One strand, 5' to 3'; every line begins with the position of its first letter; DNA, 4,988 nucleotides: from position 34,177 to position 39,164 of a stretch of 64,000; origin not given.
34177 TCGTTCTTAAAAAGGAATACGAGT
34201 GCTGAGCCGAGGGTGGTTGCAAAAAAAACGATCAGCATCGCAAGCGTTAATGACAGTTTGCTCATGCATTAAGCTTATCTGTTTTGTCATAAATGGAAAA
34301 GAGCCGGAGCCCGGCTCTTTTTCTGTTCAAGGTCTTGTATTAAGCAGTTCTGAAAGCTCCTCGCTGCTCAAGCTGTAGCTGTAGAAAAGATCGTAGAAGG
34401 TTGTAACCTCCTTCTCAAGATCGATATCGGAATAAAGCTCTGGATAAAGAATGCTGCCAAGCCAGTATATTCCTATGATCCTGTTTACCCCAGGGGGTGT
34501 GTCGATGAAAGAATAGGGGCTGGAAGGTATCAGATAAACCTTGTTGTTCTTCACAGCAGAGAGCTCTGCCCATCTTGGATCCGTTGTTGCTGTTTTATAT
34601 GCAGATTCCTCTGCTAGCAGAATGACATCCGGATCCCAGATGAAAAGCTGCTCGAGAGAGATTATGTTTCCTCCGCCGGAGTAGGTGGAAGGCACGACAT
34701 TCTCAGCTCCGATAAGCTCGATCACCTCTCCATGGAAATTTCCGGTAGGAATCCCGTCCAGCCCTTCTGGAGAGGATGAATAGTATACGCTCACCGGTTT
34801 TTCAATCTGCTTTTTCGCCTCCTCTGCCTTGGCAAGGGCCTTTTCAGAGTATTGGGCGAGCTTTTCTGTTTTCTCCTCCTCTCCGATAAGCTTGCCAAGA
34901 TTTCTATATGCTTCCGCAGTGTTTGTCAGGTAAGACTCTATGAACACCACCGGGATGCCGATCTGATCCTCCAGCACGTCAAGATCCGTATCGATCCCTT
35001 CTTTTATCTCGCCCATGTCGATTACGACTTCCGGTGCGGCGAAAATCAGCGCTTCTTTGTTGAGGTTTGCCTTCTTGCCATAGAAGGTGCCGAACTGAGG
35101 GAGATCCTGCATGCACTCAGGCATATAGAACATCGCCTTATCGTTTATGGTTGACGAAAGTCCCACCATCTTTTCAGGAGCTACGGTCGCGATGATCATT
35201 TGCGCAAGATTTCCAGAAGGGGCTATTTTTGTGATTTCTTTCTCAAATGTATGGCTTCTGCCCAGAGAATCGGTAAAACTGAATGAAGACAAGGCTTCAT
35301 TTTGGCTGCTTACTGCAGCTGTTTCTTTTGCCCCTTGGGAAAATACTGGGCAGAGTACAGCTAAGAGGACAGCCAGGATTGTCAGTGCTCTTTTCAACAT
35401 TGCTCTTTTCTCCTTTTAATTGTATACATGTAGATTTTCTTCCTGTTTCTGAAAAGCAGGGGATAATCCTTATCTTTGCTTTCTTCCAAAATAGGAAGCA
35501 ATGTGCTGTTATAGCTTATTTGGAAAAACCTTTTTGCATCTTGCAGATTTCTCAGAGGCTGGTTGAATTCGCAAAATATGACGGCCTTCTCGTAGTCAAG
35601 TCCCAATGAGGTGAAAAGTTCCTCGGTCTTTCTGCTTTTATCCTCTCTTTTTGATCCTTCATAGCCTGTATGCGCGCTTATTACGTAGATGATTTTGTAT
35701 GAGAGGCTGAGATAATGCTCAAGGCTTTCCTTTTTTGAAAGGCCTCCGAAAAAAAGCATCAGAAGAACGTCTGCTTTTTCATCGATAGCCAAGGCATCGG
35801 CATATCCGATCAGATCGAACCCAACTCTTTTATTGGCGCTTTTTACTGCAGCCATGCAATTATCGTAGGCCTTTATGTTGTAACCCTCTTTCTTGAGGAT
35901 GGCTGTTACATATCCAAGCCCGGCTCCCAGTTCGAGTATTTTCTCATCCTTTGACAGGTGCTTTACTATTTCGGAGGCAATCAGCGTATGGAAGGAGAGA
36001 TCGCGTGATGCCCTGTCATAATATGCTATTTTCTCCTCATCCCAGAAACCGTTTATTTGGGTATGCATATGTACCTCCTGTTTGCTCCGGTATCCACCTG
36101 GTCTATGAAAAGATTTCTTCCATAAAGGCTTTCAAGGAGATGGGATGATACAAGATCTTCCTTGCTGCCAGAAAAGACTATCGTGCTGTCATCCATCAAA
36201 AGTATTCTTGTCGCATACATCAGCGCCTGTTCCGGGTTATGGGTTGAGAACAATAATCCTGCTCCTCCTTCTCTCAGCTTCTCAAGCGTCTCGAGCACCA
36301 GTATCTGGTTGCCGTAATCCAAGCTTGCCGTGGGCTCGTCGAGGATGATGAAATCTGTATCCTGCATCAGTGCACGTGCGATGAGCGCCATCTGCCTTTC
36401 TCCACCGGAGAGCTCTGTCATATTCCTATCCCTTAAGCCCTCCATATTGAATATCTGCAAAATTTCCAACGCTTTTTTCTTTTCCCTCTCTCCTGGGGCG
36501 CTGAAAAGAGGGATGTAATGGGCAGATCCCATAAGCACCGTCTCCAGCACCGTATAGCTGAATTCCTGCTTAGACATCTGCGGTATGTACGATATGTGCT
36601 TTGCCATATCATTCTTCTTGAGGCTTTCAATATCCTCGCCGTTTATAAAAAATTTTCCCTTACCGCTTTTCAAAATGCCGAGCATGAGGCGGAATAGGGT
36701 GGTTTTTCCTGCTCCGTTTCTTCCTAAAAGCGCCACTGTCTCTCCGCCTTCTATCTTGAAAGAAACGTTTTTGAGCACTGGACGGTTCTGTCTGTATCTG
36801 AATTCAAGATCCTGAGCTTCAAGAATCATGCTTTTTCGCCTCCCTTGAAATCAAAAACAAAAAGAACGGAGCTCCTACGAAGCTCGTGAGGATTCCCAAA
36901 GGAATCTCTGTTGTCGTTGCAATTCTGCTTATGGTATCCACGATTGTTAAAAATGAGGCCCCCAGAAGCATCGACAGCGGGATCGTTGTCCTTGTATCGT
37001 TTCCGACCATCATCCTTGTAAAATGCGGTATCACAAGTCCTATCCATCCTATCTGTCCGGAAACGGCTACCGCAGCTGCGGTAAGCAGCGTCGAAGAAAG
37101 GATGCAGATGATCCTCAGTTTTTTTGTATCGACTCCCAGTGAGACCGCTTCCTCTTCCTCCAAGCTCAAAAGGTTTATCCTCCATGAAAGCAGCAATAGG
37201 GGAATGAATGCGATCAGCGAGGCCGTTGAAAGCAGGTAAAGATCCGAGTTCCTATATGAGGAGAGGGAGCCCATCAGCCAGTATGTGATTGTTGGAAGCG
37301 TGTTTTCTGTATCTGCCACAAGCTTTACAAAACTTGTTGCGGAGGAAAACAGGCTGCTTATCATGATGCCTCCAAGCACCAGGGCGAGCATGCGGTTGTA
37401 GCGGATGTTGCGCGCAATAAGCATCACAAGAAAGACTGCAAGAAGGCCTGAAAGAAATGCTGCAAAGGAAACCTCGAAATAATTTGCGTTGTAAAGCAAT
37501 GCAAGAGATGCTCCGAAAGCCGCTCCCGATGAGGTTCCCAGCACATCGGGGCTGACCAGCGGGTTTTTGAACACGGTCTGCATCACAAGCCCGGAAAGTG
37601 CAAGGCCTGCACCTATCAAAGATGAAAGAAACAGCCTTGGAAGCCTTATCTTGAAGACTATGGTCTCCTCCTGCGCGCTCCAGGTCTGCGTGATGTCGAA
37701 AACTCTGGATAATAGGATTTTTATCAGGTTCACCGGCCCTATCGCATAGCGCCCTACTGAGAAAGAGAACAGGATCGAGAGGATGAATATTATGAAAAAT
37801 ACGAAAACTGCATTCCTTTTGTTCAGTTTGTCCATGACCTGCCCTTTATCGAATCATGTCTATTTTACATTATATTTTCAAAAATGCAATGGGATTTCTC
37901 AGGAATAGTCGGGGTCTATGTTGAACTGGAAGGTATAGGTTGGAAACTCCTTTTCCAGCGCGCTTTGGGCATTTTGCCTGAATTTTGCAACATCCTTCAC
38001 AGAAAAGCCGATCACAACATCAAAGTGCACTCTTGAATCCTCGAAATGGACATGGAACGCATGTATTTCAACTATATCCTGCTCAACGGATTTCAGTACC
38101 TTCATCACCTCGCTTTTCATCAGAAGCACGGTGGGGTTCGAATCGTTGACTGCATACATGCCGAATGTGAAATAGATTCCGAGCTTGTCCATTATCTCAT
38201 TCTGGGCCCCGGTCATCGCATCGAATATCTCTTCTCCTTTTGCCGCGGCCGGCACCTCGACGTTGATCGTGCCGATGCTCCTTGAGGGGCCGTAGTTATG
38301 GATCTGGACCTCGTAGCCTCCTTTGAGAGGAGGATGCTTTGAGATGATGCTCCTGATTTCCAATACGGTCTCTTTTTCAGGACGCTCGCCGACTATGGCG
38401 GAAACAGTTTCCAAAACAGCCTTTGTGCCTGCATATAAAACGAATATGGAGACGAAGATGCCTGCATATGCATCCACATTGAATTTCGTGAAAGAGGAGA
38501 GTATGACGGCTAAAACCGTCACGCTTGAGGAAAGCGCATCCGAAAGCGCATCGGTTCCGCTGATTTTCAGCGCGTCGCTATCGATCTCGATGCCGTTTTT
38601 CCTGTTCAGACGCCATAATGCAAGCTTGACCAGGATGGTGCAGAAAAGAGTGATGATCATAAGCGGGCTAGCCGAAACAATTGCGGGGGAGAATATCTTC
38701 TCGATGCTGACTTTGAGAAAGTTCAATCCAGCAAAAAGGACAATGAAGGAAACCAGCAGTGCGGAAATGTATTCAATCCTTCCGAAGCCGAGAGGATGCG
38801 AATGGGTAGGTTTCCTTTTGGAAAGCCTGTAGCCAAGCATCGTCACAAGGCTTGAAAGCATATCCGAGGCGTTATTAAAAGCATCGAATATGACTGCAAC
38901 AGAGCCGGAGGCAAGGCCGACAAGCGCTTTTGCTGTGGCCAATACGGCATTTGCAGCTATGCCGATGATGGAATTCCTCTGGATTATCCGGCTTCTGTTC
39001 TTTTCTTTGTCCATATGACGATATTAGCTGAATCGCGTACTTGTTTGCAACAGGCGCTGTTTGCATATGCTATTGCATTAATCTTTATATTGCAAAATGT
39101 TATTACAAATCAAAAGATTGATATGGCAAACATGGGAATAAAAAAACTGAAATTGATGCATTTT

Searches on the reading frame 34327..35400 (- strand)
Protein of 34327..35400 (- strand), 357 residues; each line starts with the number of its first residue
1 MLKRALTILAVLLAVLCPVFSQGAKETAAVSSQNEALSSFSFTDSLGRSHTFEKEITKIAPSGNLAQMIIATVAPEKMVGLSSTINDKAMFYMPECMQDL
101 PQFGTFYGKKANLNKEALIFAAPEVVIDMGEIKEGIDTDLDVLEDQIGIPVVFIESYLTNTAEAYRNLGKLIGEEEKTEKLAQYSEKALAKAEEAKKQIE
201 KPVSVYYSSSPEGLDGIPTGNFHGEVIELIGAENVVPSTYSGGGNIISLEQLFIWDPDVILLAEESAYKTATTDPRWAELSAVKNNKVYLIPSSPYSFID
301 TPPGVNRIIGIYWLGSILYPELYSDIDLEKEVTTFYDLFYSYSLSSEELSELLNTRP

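Call 6: search_protein_families(library=ncbifam, proteins=[window:34327-35400:-], max_evalue=0.00001)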
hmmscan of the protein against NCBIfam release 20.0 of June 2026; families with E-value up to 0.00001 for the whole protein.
window:34327-35400:- (357 aa): 4 families
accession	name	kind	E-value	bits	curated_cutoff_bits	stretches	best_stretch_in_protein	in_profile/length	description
TIGR04281.1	peripla_PGF_1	equivalog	4.1e-11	42.6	325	1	109-290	67-240/330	PGF-CTERM-anchored ABC transporter substrate-binding protein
NF010649.0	PRK14048.1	equivalog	2.3e-09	36.9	374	1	140-261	141-267/374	ferrichrome/ferrioxamine B periplasmic transporter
TIGR03659.1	IsdE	equivalog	2.4e-08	33.5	298.65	1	122-292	94-268/292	heme ABC transporter substrate-binding protein IsdE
NF008501.1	PRK11411.1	subfamily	7.9e-07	28.3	320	1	155-293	133-271/303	Fe(3+) dicitrate ABC transporter substrate-binding protein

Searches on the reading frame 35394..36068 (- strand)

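Call 6: search_protein_families(library=ncbifam, proteins=[window:35394-36068:-], max_evalue=0.00001)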
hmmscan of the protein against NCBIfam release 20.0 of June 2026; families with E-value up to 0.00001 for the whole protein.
window:35394-36068:- (224 aa): 0 families

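Call 39: search_protein_families(library=pfam, proteins=[window:35394-36068:-], max_evalue=0.01)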
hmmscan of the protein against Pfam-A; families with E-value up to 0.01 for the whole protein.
window:35394-36068:- (224 aa): 3 families
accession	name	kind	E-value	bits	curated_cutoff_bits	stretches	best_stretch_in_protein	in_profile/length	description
PF05175.20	MTS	-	0.00014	22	23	1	34-81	23-74/170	Methyltransferase small domain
PF13489.12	Methyltransf_23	-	0.0019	18.4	27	1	36-82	18-68/164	Methyltransferase domain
PF08241.18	Methyltransf_11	-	0.0081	17.2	21.2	0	45-102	1-64/95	Methyltransferase domain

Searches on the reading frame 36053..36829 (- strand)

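Call 6: search_protein_families(library=ncbifam, proteins=[window:36053-36829:-], max_evalue=0.00001)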
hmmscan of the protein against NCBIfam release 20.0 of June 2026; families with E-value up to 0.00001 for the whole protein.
window:36053-36829:- (258 aa): 186 families (the best 25 are shown)
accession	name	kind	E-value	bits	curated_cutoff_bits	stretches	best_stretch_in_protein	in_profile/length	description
NF010068.0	PRK13548.1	equivalog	7.7e-52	176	261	1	2-245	5-249/261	heme ABC transporter ATP-binding protein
NF007082.0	PRK09536.1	equivalog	3e-45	155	537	1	2-242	3-242/402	corrinoid ABC transporter ATPase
TIGR02315.1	ABC_phnC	equivalog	1.4e-44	152.4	266.1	1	2-236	1-242/243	phosphonate ABC transporter ATP-binding protein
TIGR03873.1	F420-0_ABC_ATP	hypoth_equivalog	6.9e-44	150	372.4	1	13-239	11-237/256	putative F420-0 ABC transporter ATP-binding protein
NF008409.0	PRK11231.1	equivalog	3.6e-43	147.8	375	1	1-237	1-236/255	Fe(3+) dicitrate ABC transporter ATP-binding protein FecE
TIGR03375.1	type_I_sec_LssB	subfamily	1.1e-41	142.9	693.1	1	4-228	467-690/696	type I secretion system permease/ATPase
TIGR04406.1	LPS_export_lptB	equivalog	6.3e-40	137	240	1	3-236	2-232/239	LPS export ABC transporter ATP-binding protein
TIGR03771.1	anch_rpt_ABC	equivalog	1.8e-37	129.2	268.8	1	25-230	2-203/223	anchored repeat-type ABC transporter ATP-binding subunit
TIGR04521.1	ECF_ATPase_2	equivalog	7.9e-37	126.8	330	1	5-229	3-235/279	energy-coupling factor transporter ATPase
TIGR04520.1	ECF_ATPase_1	equivalog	2.6e-36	125.4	315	1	4-229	2-226/269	energy-coupling factor transporter ATPase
NF010067.0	PRK13547.1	equivalog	3.6e-36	124.8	374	1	3-256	2-270/272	heme ABC transporter ATP-binding protein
NF040873.1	AztA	equivalog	4.2e-36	124.3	220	1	14-209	3-189/191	zinc ABC transporter ATP-binding protein AztA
TIGR02769.1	nickel_nikE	equivalog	1.3e-35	123.1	332.55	1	10-229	18-241/265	nickel import ATP-binding protein NikE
TIGR02857.1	CydD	equivalog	2.2e-35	122.6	435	1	3-203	322-521/529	thiol reductant ABC exporter subunit CydD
NF052485.1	sider_ATP_EitC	equivalog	3.7e-35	121.5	485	1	3-236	3-232/251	siderophore ABC transporter ATP-binding protein EitC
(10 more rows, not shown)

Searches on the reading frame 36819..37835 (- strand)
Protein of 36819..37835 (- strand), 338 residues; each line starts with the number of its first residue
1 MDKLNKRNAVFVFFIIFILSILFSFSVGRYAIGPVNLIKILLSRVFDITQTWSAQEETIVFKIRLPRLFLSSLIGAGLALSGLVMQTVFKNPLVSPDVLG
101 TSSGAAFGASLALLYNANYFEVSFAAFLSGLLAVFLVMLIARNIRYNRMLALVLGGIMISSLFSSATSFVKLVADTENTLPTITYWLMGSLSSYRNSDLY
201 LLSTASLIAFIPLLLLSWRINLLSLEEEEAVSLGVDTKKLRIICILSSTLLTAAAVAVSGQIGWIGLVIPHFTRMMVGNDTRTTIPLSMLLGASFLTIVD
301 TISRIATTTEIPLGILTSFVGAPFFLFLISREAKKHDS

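Call 6: search_protein_families(library=ncbifam, proteins=[window:36819-37835:-], max_evalue=0.00001)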
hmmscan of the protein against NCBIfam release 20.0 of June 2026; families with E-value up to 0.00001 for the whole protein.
window:36819-37835:- (338 aa): 16 families
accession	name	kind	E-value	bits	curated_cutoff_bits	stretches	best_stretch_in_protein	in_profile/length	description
NF007081.0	PRK09535.1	equivalog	5.4e-69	233.3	461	1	41-331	74-360/366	vitamin B12 ABC transporter permease BtuC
NF008407.0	PRK11228.1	equivalog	1e-58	198.8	396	1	13-331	10-328/330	iron-dicitrate ABC transporter permease FecC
TIGR03869.1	F420-0_ABCperm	hypoth_equivalog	7.8e-58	196.3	437.35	1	20-333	5-322/325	putative F420-0 ABC transporter permease subunit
NF003001.0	PRK03784.1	equivalog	4.7e-57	193.6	334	1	46-334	41-330/332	vitamin B12 ABC transporter permease BtuC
NF007871.0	PRK10577.2-2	equivalog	5.1e-54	183.9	899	1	10-334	361-678/679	Fe(3+)-hydroxamate ABC transporter permease FhuB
NF007299.0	PRK09777.1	equivalog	8.2e-54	183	406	1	16-331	7-316/318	Fe(3+) dicitrate ABC transporter permease subunit FecD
NF007866.0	PRK10577.1-2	equivalog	4.6e-52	177.3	554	1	45-337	42-336/666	Fe(3+)-hydroxamate ABC transporter permease FhuB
NF007867.0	PRK10577.1-3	subfamily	2.2e-51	175.1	849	1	39-334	411-707/710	Fe(3+)-hydroxamate ABC transporter permease FhuB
NF007872.0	PRK10577.2-3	equivalog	6.9e-47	160.2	727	1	54-330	52-329/676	Fe(3+)-hydroxamate ABC transporter permease FhuB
NF007760.0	PRK10441.1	equivalog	1.9e-46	158.7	428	1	9-335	12-332/335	Fe(3+)-siderophore ABC transporter permease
NF007873.0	PRK10577.2-4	equivalog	1.9e-41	142.5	1012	1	31-334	344-645/646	Fe(3+)-hydroxamate ABC transporter permease FhuB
NF007869.0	PRK10577.1-6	equivalog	3.8e-40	138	954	1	56-335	418-697/703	Fe(3+)-hydroxamate ABC transporter permease FhuB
NF007759.0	PRK10440.1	equivalog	4.7e-39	134.5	422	1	39-335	33-329/330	iron-enterobactin ABC transporter permease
NF007868.0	PRK10577.1-5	equivalog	1.4e-38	132.8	943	2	94-333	426-665/666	Fe(3+)-hydroxamate ABC transporter permease FhuB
NF007870.0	PRK10577.2-1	equivalog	1.9e-38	132.5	1355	1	52-335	392-676/678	Fe(3+)-hydroxamate ABC transporter permease FhuB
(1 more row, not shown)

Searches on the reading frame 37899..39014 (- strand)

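Call 6: search_protein_families(library=ncbifam, proteins=[window:37899-39014:-], max_evalue=0.00001)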
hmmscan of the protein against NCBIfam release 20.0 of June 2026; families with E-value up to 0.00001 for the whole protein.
window:37899-39014:- (371 aa): 9 families
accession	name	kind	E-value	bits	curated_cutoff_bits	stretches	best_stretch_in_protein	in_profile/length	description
TIGR01297.1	CDF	superfamily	1.8e-47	162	82.35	1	13-277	3-269/285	cation diffusion facilitator family transporter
NF033616.1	CDF_MamB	equivalog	2.3e-33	115.9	350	1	17-262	11-255/284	magnetosome biogenesis CDF transporter MamB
NF033615.1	CDF_MamM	equivalog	3e-32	112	350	1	13-259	10-257/290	magnetosome biogenesis CDF transporter MamM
NF052621.1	MngEfTpMntE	equivalog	3.5e-21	75.9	500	1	18-228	9-220/293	manganese efflux transporter MntE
NF007064.0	PRK09509.1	equivalog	1.5e-19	70.1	447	1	5-248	3-246/300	CDF family cation-efflux transporter FieF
NF050169.1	CatEfflxFieF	equivalog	1.2e-18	67.4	420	1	12-248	5-241/282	cation efflux pump FieF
NF002923.0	PRK03557.1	equivalog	3.9e-16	59.2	408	1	16-226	22-231/313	CDF family zinc transporter ZitB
NF040994.1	MamV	equivalog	4.6e-14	52.2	500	1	14-227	13-225/319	CDF transporter MamV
NF052602.1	Zn_efflux_Cdf31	equivalog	7.3e-14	51.8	460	1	10-208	5-211/299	CDF family zinc efflux transporter Cdf31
